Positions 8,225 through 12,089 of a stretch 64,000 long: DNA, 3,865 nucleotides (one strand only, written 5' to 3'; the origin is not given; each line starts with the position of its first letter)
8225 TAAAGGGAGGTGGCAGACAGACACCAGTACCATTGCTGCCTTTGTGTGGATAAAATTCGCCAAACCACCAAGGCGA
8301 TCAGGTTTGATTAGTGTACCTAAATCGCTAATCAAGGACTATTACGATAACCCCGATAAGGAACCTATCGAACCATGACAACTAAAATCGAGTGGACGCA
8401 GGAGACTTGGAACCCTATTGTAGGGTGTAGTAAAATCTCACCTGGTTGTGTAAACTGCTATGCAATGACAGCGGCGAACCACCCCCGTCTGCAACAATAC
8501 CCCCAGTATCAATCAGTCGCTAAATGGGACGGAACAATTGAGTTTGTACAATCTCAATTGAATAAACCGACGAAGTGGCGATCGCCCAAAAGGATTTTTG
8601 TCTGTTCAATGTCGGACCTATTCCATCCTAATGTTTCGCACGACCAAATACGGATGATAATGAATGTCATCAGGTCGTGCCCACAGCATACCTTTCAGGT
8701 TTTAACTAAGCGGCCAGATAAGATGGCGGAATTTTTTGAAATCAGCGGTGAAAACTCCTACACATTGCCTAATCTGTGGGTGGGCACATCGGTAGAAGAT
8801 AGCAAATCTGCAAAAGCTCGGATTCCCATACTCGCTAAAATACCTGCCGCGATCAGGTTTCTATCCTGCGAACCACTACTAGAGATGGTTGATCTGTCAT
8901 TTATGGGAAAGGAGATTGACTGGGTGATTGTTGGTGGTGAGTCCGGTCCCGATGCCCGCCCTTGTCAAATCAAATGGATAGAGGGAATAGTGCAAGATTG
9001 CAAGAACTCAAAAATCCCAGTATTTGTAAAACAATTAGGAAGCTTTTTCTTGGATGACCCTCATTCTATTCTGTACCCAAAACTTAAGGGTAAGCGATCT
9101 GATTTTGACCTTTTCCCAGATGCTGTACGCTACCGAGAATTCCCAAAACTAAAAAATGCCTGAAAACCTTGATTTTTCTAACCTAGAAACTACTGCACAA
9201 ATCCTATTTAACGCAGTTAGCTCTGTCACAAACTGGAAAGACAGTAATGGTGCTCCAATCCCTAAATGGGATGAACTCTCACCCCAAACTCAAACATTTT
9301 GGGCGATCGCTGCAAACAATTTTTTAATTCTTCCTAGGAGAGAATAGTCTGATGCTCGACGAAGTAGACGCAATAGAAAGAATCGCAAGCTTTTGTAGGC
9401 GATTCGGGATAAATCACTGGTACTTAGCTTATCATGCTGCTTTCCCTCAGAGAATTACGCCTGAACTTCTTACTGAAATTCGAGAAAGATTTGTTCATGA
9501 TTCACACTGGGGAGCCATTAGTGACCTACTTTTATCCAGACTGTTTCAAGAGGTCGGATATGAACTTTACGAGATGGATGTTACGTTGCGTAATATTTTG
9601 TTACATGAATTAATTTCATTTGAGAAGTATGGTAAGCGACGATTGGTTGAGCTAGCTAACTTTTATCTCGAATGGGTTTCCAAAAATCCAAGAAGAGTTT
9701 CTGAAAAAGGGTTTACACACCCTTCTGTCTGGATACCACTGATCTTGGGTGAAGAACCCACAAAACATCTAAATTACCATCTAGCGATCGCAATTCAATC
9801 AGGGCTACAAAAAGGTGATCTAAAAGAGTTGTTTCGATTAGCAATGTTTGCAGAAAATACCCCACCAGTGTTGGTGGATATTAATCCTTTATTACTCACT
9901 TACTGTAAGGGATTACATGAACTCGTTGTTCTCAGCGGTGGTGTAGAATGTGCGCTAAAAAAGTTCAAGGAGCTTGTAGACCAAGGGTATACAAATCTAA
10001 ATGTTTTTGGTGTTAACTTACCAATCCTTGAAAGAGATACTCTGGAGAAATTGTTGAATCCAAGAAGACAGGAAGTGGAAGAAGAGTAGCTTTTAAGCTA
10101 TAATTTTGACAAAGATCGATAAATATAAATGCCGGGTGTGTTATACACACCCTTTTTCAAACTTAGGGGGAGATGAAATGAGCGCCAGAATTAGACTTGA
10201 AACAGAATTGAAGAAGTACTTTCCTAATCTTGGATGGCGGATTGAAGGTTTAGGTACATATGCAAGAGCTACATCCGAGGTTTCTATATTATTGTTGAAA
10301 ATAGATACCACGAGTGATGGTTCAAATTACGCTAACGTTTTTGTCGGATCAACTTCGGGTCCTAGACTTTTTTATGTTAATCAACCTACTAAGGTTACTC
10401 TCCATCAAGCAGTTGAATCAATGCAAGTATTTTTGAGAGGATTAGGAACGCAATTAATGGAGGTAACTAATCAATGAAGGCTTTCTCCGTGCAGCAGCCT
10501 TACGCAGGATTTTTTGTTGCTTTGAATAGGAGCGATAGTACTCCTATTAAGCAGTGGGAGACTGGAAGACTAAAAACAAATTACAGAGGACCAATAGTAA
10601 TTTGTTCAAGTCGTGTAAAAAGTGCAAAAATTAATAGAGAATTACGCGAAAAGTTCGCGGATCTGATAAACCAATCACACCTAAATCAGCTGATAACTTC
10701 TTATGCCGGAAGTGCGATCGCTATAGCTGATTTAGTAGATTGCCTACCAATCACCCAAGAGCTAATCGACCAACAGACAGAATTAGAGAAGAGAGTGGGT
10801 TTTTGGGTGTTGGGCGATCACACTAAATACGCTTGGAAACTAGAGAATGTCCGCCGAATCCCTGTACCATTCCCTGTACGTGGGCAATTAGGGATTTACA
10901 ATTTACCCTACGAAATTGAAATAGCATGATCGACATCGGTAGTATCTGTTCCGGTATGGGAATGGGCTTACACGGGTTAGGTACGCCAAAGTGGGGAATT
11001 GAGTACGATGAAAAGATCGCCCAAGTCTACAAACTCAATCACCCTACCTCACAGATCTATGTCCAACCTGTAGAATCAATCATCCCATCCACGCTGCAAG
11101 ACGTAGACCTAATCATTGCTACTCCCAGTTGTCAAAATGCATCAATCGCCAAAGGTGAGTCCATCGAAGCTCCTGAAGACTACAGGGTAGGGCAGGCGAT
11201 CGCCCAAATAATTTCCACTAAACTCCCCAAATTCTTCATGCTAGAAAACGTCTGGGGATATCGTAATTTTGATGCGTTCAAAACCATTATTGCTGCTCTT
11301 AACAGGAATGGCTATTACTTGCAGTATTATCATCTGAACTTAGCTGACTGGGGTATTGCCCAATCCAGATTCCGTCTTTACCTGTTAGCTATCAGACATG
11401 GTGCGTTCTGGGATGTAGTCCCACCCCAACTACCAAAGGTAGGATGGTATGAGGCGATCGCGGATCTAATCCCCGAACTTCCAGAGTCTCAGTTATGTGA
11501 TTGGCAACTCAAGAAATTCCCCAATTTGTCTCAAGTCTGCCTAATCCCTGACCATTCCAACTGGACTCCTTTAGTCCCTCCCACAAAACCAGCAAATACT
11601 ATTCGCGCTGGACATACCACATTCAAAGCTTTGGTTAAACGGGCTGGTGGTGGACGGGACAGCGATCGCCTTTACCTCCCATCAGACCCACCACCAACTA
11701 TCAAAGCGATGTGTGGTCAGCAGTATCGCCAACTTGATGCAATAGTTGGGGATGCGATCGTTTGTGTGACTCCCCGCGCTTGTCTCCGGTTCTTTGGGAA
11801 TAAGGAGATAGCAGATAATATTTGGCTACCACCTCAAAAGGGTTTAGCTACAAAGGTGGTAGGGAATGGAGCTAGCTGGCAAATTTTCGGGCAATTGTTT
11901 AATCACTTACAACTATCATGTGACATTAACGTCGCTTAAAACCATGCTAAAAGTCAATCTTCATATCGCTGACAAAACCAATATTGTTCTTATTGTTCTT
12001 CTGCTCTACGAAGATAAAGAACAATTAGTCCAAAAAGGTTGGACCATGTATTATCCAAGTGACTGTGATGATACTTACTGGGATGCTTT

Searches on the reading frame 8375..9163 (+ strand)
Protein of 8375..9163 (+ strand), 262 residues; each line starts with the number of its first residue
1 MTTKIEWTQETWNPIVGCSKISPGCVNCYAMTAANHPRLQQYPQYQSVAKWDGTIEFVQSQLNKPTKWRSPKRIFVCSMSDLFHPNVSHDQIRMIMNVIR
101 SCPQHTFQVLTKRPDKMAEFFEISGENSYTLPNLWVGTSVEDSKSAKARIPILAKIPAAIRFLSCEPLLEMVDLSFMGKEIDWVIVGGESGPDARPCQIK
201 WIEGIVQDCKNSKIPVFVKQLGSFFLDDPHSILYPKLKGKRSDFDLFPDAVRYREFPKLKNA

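Call 110: search_protein_families(library=padloc, proteins=[window:8375-9163:+], max_evalue=1e-8)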
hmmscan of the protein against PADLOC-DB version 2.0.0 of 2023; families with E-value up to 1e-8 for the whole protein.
window:8375-9163:+ (262 aa): 2 families
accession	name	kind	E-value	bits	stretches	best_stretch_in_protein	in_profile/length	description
PDLC04639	PDC-M41B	-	1.2e-75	252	1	2-223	3-214/241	-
PDLC04569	PDC-M30B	-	9.3e-74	246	1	2-223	3-214/241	-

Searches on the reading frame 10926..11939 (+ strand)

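Call 57: search_protein_families(library=padloc, proteins=[window:10926-11939:+], max_evalue=0.00001)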
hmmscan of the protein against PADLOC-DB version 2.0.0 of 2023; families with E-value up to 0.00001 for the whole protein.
window:10926-11939:+ (337 aa): 41 families (the best 25 are shown)
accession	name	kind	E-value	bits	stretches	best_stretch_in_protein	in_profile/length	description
PDLC03378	MTase_II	-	2.9e-27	93.9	1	6-189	10-202/344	Type II methyltransferase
PDLC03272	MTase_II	-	4.8e-23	79.9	1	8-316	81-374/407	Type II methyltransferase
PDLC00033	DruM2|DruM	-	8.1e-23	79.3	1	2-238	25-284/368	DNA cytosine methylase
PDLC03234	MTase_II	-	5.8e-22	76.5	1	2-191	8-208/375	Type II methyltransferase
PDLC00026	DruM2|DruM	-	1.7e-16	58.8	1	2-163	8-174/336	DNA cytosine methylase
PDLC00027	DruM2|DruM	-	1.8e-16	58.5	1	6-158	19-173/361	DNA cytosine methylase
PDLC03326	MTase_II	-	3e-15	54.3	1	2-161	8-180/412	Type II methyltransferase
PDLC03270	MTase_II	-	5.1e-14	50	1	2-164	4-169/309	Type II methyltransferase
PDLC03731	oMTase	-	6.4e-13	46.5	1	28-187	44-206/326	orphan methyltransferase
PDLC02654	DrmMII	-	6.8e-13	46.5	1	55-167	68-180/322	DrmMII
PDLC03384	MTase_II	-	1.4e-12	45.2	1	28-185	34-206/377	Type II methyltransferase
PDLC00030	DruM2|DruM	-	5e-12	43.7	1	62-158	86-186/380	DNA cytosine methylase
PDLC02649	DrmMII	-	7.5e-12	42.9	1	36-189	91-251/422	DrmMII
PDLC03269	MTase_II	-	1.7e-11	41.9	1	2-157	7-166/437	Type II methyltransferase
PDLC00029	DruM2|DruM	-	2.2e-11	41.8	1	7-163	10-172/329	DNA cytosine methylase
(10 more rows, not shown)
